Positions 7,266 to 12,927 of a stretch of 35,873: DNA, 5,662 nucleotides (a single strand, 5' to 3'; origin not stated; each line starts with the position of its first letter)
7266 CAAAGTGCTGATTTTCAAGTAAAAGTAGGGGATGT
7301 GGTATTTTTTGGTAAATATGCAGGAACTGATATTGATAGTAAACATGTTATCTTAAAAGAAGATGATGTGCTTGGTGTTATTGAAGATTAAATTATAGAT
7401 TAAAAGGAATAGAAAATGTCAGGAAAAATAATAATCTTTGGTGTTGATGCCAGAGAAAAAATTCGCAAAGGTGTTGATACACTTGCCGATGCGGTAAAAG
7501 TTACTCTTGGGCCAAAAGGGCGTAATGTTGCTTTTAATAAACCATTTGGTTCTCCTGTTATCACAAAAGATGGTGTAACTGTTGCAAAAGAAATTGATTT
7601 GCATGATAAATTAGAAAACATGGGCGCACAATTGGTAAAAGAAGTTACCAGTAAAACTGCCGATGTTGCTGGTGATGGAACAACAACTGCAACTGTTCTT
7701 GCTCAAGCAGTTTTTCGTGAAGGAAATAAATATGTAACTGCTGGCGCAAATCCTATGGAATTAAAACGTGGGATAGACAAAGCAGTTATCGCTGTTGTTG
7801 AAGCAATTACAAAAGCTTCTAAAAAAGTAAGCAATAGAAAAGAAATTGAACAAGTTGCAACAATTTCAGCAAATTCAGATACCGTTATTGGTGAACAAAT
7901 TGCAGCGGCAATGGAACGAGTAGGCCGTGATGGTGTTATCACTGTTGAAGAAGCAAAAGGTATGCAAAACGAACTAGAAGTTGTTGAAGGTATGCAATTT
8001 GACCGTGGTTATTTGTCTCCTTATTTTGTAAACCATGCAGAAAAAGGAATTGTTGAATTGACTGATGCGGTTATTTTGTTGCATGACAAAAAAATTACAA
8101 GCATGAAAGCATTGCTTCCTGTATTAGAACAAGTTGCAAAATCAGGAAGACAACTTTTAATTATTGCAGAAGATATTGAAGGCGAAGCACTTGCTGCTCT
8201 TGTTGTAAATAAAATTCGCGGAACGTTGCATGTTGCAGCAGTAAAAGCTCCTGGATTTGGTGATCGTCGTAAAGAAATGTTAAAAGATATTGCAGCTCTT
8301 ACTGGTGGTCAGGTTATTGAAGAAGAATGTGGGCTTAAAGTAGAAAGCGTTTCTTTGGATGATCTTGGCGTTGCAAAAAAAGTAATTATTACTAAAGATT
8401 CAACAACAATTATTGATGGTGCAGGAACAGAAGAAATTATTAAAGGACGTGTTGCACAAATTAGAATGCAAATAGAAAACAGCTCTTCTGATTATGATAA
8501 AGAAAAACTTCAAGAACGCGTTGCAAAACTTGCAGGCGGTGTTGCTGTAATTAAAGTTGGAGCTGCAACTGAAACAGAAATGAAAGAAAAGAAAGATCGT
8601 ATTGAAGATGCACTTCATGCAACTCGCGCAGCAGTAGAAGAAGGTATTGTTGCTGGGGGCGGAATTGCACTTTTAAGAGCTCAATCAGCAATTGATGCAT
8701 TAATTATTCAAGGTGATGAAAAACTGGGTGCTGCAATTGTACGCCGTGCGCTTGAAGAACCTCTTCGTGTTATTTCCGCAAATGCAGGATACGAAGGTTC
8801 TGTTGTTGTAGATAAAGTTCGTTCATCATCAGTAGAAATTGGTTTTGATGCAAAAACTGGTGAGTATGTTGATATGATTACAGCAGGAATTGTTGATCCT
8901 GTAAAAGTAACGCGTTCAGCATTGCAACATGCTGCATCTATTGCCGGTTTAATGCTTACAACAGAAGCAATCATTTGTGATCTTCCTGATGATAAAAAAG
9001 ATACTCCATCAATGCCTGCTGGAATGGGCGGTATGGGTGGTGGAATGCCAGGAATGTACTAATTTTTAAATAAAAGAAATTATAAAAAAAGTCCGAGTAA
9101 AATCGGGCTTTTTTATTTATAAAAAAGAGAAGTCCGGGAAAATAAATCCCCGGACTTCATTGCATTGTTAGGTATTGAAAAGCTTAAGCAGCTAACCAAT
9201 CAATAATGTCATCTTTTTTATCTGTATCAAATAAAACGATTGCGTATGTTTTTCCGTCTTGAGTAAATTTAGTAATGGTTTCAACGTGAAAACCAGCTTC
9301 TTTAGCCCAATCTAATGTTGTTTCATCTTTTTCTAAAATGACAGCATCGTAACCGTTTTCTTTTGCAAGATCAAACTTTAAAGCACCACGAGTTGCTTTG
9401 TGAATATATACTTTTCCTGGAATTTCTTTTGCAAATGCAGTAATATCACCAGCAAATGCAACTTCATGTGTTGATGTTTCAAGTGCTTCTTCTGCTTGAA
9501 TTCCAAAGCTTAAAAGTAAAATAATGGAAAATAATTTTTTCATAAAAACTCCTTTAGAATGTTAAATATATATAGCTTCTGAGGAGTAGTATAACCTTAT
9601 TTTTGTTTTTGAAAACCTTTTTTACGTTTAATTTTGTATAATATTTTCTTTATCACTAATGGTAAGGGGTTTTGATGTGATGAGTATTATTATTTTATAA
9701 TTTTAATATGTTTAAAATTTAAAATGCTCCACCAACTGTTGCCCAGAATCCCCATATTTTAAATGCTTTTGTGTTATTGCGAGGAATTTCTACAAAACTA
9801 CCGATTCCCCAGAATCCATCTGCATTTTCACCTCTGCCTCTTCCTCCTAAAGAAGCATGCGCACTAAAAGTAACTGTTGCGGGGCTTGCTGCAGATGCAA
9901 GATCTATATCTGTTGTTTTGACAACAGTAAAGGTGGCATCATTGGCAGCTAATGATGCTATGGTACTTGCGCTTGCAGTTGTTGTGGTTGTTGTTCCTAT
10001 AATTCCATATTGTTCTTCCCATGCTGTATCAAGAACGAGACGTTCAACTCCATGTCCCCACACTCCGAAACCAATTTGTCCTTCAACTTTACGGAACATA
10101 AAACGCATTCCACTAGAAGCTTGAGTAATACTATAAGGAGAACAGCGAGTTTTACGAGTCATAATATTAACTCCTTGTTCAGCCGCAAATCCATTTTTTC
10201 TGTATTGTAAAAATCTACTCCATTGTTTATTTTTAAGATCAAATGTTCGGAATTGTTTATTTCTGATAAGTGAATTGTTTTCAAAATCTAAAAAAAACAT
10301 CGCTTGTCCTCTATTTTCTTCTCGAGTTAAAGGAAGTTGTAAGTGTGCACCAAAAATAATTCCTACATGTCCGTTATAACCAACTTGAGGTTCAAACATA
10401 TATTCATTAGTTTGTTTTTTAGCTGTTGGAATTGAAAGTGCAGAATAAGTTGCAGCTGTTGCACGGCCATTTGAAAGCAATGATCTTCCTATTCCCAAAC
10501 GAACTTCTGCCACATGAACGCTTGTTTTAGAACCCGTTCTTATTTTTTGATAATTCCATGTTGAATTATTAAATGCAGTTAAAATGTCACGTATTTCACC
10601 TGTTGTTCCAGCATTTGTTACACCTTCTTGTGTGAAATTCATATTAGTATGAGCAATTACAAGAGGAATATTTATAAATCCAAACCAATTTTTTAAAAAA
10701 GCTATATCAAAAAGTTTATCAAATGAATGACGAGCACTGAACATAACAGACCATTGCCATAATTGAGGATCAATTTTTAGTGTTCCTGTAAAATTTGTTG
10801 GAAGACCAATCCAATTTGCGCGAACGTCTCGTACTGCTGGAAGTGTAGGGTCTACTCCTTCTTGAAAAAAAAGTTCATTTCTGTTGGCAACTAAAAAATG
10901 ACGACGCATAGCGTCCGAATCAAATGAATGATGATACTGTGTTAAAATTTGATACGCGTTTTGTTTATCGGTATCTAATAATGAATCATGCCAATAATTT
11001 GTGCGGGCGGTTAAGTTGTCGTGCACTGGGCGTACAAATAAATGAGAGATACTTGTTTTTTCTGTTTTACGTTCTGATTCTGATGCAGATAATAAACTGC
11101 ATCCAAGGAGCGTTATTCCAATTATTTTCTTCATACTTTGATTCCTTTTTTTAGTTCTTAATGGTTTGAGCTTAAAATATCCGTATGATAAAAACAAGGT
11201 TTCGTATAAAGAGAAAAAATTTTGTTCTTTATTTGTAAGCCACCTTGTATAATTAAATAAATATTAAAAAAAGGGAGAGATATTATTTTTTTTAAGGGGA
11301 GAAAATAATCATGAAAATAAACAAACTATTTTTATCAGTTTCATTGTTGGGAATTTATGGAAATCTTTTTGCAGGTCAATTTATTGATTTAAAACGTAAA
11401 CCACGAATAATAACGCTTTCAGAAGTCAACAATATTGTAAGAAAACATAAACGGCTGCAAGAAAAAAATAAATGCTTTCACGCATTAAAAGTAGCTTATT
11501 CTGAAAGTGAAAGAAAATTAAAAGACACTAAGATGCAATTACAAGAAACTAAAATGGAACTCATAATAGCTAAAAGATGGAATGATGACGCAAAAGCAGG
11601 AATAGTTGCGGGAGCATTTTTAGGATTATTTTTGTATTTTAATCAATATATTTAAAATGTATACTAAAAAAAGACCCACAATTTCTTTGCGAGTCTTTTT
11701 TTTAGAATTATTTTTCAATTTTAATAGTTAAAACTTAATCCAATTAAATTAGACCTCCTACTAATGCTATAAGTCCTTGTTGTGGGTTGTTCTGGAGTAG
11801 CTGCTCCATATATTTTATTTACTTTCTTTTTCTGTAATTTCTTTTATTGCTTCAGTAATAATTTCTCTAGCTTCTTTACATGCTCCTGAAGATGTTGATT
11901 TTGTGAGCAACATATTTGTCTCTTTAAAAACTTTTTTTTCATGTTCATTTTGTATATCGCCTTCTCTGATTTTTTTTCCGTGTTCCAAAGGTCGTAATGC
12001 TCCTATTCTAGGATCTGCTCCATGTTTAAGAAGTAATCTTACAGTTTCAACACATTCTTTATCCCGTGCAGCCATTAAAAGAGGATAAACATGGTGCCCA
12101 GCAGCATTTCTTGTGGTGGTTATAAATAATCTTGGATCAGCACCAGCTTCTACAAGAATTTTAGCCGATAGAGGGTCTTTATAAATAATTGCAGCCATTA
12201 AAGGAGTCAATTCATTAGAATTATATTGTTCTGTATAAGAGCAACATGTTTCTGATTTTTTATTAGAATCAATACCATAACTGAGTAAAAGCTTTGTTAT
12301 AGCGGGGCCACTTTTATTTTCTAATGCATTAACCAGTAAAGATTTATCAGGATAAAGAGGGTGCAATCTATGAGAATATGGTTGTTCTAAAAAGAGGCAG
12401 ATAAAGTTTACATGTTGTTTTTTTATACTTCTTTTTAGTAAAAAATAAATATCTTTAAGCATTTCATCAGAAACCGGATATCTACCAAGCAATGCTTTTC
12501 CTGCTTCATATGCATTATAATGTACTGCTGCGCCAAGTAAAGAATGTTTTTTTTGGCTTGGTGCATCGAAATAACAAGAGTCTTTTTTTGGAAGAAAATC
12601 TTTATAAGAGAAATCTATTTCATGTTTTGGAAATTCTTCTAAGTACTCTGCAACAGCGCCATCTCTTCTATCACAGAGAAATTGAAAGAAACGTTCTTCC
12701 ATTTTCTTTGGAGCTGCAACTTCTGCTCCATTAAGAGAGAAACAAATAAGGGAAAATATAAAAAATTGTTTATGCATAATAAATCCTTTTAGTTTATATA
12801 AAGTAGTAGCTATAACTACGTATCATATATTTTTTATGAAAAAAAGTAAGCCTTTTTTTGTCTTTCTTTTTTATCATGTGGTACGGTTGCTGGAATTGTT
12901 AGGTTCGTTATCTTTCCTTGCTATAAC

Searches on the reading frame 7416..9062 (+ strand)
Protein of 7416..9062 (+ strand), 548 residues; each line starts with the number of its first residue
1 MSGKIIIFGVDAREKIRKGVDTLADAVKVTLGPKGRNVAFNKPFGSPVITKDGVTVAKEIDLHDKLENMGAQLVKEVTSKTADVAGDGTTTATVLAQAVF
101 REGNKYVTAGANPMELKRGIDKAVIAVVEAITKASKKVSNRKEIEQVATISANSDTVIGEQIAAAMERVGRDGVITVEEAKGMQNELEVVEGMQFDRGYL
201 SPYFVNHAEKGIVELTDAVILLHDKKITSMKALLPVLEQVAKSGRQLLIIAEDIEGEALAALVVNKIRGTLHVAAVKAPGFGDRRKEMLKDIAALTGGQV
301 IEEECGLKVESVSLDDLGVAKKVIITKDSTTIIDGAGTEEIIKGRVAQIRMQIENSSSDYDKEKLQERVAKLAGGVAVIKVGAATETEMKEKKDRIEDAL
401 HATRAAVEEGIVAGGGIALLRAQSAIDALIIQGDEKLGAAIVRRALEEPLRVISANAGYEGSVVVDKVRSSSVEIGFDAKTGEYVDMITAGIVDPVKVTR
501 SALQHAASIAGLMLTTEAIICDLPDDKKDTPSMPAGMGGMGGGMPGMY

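Call 16: find_homologous_proteins(query=window:7416-9062:+, max_evalue=1e-100)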
Query window:7416-9062:+ (548 aa): 8000 proteins with E <= 1e-100 among 8000 candidates; the best 120 are listed.
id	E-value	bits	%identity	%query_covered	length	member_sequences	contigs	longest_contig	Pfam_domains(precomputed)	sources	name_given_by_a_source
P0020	0.0e+0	1139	100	100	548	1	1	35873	PF00118.30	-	-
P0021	0.0e+0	1052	92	98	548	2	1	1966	PF00118.30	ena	-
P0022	9.8e-293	989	86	97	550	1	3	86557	PF00118.30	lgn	-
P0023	3.1e-282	955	85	96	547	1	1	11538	PF00118.30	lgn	-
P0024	3.9e-282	954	85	97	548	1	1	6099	PF00118.30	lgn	-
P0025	2.8e-279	945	85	97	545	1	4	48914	PF00118.30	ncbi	-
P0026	5.8e-279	944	83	97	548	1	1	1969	PF00118.30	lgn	-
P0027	8.7e-276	933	-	-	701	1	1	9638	PF00118.30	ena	-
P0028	1.1e-275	933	83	96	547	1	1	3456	PF00118.30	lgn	-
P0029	8.5e-275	930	83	96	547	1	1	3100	PF00118.30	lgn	-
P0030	8.2e-273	924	81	97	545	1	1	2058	PF00118.30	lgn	-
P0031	1.3e-272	923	81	97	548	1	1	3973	PF00118.30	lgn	-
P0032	1.9e-272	922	82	97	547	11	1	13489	PF00118.30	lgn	-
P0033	1.8e-271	919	81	97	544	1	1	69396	PF00118.30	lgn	-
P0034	2.9e-271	918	82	96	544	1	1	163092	PF00118.30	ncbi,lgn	-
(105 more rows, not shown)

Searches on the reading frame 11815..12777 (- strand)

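Call 8: search_protein_families(library=pfam, proteins=[window:11815-12777:-], max_evalue=0.01)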
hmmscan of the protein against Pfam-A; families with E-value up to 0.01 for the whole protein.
window:11815-12777:- (320 aa): 5 families
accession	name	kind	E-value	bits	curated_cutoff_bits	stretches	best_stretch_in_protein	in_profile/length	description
PF12796.13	Ank_2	-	1.4e-11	45.2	27.3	2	151-257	4-87/90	Ankyrin repeats (3 copies)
PF00023.36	Ank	-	1.5e-09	38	21.1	1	232-257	5-29/33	Ankyrin repeat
PF13606.12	Ank_3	-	2.4e-08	33.9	22.3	0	231-257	4-29/30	Ankyrin repeat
PF13857.12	Ank_5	-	0.00024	21.9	27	0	187-217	14-44/56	Ankyrin repeats (many copies)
PF13637.12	Ank_4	-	0.00047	20.9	22.7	0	235-256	3-23/50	Ankyrin repeats (many copies)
